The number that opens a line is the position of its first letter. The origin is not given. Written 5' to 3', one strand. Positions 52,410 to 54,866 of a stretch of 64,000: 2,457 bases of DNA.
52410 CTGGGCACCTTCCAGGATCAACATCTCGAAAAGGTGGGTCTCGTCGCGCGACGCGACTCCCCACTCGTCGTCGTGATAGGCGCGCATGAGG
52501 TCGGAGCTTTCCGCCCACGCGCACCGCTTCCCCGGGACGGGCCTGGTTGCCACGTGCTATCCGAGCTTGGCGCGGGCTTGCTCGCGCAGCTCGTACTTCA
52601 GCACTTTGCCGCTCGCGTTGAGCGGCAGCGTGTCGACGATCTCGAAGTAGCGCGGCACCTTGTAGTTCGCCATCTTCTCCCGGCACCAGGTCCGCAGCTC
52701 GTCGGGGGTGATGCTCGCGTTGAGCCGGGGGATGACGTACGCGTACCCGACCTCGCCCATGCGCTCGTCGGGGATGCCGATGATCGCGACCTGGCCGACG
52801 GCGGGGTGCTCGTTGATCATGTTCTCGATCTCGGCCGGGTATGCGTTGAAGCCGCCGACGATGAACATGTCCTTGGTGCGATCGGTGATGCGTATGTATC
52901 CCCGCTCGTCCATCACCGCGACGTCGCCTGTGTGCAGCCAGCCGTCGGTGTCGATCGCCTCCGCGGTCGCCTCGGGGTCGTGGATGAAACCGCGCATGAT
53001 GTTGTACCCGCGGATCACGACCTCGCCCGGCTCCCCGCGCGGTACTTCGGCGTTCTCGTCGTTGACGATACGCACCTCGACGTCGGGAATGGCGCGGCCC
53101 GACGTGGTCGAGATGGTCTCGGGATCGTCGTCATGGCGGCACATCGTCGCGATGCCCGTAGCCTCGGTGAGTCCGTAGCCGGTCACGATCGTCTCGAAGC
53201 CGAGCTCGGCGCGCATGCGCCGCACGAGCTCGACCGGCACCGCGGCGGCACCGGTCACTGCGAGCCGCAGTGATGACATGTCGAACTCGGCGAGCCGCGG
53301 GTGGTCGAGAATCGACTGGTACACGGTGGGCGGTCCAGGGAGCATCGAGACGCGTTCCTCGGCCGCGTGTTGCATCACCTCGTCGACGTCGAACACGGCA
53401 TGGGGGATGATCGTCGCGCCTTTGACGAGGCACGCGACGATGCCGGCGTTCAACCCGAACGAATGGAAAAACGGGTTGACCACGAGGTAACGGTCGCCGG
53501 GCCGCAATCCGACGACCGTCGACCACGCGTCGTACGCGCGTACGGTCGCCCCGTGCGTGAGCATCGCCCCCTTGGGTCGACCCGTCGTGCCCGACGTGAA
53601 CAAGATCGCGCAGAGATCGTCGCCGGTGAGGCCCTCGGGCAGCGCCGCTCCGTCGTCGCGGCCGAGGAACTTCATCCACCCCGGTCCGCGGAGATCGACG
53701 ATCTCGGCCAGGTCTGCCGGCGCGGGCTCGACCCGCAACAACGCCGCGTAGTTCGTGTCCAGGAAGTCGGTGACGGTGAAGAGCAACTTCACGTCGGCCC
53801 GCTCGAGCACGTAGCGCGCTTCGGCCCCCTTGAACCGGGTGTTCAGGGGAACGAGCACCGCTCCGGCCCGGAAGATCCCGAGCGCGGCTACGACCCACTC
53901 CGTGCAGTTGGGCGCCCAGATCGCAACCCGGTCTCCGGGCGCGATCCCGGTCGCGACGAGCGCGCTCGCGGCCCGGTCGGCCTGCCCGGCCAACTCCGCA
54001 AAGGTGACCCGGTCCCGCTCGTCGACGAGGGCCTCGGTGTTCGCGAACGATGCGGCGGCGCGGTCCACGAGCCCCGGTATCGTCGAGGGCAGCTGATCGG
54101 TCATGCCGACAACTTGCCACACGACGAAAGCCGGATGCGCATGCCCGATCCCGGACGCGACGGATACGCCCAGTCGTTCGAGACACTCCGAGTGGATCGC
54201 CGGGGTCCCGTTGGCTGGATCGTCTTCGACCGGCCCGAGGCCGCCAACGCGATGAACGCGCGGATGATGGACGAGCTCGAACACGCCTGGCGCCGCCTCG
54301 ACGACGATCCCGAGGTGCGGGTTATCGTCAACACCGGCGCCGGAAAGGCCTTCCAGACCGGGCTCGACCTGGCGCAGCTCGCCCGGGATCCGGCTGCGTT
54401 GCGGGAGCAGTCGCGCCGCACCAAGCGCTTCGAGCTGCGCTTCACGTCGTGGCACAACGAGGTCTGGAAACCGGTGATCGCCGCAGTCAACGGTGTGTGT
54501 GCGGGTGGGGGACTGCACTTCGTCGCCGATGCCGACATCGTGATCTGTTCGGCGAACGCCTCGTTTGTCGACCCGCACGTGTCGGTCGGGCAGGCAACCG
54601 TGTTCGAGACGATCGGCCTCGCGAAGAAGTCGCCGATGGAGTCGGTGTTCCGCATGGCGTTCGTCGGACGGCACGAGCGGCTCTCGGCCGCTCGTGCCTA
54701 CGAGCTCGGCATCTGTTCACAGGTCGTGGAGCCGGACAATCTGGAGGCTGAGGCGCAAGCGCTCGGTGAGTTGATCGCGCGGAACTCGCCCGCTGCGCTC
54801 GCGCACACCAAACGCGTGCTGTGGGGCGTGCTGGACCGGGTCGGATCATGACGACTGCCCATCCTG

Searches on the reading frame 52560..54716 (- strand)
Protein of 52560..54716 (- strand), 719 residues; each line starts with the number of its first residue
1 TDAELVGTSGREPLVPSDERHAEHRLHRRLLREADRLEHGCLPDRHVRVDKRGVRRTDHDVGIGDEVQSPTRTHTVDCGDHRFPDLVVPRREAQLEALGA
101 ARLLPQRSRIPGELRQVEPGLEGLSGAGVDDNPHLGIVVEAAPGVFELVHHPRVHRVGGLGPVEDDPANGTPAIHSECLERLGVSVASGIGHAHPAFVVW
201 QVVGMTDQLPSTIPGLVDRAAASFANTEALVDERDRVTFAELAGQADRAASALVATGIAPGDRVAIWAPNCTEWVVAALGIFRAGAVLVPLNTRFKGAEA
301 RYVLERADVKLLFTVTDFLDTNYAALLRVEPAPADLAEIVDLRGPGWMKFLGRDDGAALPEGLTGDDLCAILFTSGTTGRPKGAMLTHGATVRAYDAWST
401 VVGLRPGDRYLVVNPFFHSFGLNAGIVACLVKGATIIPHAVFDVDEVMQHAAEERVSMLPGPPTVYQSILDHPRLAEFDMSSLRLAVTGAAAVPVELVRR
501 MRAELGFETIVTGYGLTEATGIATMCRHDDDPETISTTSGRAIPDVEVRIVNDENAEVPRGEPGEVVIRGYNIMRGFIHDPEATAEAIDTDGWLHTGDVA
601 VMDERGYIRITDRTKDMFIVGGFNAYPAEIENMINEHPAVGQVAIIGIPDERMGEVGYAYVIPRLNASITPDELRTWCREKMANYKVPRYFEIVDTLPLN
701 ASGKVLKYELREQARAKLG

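Call 73: search_protein_families(library=pfam, proteins=[window:52560-54716:-], max_evalue=0.00001)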
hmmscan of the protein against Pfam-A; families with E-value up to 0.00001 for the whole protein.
window:52560-54716:- (719 aa): 2 families
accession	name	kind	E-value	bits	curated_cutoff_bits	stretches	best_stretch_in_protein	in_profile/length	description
PF00501.34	AMP-binding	-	3.4e-96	322.8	29.9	1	218-577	2-383/384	AMP-binding enzyme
PF13193.12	AMP-binding_C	-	2.2e-21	77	24.5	1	629-704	1-76/76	AMP-binding enzyme C-terminal domain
